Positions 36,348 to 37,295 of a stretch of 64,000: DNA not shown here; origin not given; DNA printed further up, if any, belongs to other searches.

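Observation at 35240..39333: RecD2 helicase - minimal RNA ligase - HD-Pnk packed as one translationally coupled operon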

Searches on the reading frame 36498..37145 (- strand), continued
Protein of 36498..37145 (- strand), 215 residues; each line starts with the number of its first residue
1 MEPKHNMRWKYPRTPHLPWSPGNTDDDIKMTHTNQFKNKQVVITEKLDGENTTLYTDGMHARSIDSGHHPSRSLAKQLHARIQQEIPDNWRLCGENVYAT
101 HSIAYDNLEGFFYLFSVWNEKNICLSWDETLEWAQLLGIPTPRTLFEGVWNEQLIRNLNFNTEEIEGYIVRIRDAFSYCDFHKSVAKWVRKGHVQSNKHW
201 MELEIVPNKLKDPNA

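Call 56: fold_search(model_id=the predicted structure, library=pdb)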
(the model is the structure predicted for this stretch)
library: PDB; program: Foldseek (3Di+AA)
matches with E <= 10: 227; with E <= 0.001: 32
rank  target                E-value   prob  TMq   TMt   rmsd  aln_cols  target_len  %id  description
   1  6vt4                  2.2e-06  1.00  0.50  0.34   9.6       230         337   18  Naegleria gruberi RNA ligase R149A mutant apo (released 2020-04-08)
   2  6vt1_A                4.1e-06  1.00  0.54  0.36   9.9       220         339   18  Naegleria gruberi RNA ligase D172A mutant apo (released 2020-04-08)
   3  6vtf_A                5.2e-06  1.00  0.52  0.35   5.1       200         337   17  Naegleria gruberi RNA ligase with PPi (released 2020-04-08)
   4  5cot                  7.5e-06  1.00  0.51  0.34   9.5       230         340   18  Structure and mechanism of a eukaryal nick-sealing RNA ligase (released 2015-10-28)
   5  6vt0                  8.0e-06  1.00  0.50  0.34   9.9       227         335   18  Naegleria gruberi RNA ligase K170A mutant apo (released 2020-04-08)
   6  6vt5                  8.0e-06  1.00  0.49  0.33   9.5       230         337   17  Naegleria gruberi RNA ligase R4a K121A mutant apo (released 2020-04-08)
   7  8ucg_A                8.5e-06  1.00  0.51  0.31   3.9       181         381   19  Thermophilic RNA Ligase from Palaeococcus pacificus K92A (released 2024-02-21)
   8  6vt3                  9.0e-06  1.00  0.51  0.34   4.8       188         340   16  Naegleria gruberi RNA ligase K326A mutant apo (released 2020-04-08)
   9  8uci_B                9.0e-06  1.00  0.52  0.31   4.3       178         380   20  Thermophilic RNA Ligase from Palaeococcus pacificus K238G + AMP (released 2024-02-21)
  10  5cou                  1.1e-05  1.00  0.51  0.34   6.3       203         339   19  Structure and mechanism of a eukaryal nick-sealing RNA ligase K170M+ATP (released 2015-10-28)
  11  6vt8                  1.2e-05  1.00  0.51  0.34   9.7       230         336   16  Naegleria gruberi RNA ligase E312A mutant with AMP and Mn (released 2020-04-08)
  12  8uch                  1.4e-05  1.00  0.50  0.30   4.7       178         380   21  Thermophilic RNA Ligase from Palaeococcus pacificus K92A + ATP (released 2024-02-21)
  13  6vte                  1.5e-05  1.00  0.51  0.34   4.5       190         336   18  Naegleria gruberi RNA Ligase K170M mutant with AMP and Mn (released 2020-04-08)
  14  8uce_A                1.8e-05  1.00  0.49  0.30   4.4       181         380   19  Thermophilic RNA Ligase from Palaeococcus pacificus + AMP (released 2024-02-21)
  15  8ucg_B                1.9e-05  1.00  0.50  0.30   4.4       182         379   19  Thermophilic RNA Ligase from Palaeococcus pacificus K92A (released 2024-02-21)
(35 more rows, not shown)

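Call 60: find_encoding_contigs(protein=P0364, flank=10000, max_places=3)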
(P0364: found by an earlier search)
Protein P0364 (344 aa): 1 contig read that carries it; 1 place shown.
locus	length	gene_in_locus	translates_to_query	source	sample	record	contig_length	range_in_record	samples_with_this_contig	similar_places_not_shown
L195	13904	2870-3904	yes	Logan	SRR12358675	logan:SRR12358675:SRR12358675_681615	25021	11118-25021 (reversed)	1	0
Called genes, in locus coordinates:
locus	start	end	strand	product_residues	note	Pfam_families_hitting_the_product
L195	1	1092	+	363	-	?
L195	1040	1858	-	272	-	PF01790:LGT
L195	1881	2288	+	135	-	PF02590:SPOUT_MTase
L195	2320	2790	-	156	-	-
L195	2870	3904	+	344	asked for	PF01938:TRAM (weak)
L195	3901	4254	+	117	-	PF01648:ACPS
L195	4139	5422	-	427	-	-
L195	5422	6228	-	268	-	-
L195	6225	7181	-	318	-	PF00890:FAD_binding_2 (faint), PF01134:GIDA (faint), PF01266:DAO (faint), PF03486:HI0933_like (faint), PF07992:Pyr_redox_2, PF13738:Pyr_redox_3, PF00070:Pyr_redox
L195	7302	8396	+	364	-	PF00005:ABC_tran, PF13304:AAA_21 (weak), PF08402:TOBE_2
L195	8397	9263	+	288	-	PF00528:BPD_transp_1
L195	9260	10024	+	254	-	PF00528:BPD_transp_1 (weak)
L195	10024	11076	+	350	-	PF01547:SBP_bac_1, PF13531:SBP_bac_11 (faint), PF13416:SBP_bac_8, PF13343:SBP_bac_6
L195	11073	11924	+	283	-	PF27704:GuanidinoAc_N-MeTrfase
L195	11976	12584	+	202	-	-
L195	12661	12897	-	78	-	PF00550:PP-binding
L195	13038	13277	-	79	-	PF00550:PP-binding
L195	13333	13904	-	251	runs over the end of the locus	PF00106:adh_short, PF08659:KR, PF13561:adh_short_C2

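Call 63: search_protein_families(library=pfam, proteins=[L032:4601-5506:+, L032:5503-5847:+, L032:5888-6223:+, L032:6549-6959:+, L032:7020-7376:+, L032:8980-9903:+, L032:12648-13130:-, L195:2320-2790:-], max_evalue=0.01)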
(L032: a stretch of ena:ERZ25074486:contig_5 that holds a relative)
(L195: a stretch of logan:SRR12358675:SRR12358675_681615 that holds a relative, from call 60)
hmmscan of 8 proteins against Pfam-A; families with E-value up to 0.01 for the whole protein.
L032:4601-5506:+ (301 aa): 0 families

L032:5503-5847:+ (114 aa): 0 families

L032:5888-6223:+ (111 aa): 0 families

L032:6549-6959:+ (136 aa): 0 families

L032:7020-7376:+ (118 aa): 0 families

L032:8980-9903:+ (307 aa): 3 families
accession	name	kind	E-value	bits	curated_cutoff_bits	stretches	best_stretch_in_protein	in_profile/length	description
PF13358.12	DDE_3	-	1.8e-32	112.7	28.6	1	124-265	2-145/146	DDE superfamily endonuclease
PF13592.12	HTH_33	-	2.4e-14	53.1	25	1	54-111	3-60/60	Winged helix-turn helix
PF00665.32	rve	-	0.00051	20.7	32.6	0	151-237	15-102/102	Integrase core domain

L032:12648-13130:- (160 aa): 0 families

L195:2320-2790:- (156 aa): 0 families

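Call 72: search_protein_families(library=padloc, proteins=[window:36498-37145:-], max_evalue=0.001)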
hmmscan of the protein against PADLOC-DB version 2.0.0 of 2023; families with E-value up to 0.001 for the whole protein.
window:36498-37145:- (215 aa): 0 families

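Call 73: search_protein_families(library=phrogs, proteins=[window:36498-37145:-], max_evalue=0.001)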
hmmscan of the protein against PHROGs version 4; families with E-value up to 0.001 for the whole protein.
window:36498-37145:- (215 aa): 2 families
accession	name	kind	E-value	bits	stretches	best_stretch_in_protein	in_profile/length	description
phrog_34045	-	unknown function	1.1e-74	251.8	1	7-211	5-211/219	-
phrog_24030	-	DNA, RNA and nucleotide metabolism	4.3e-68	231.1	1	8-211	133-341/342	RNA ligase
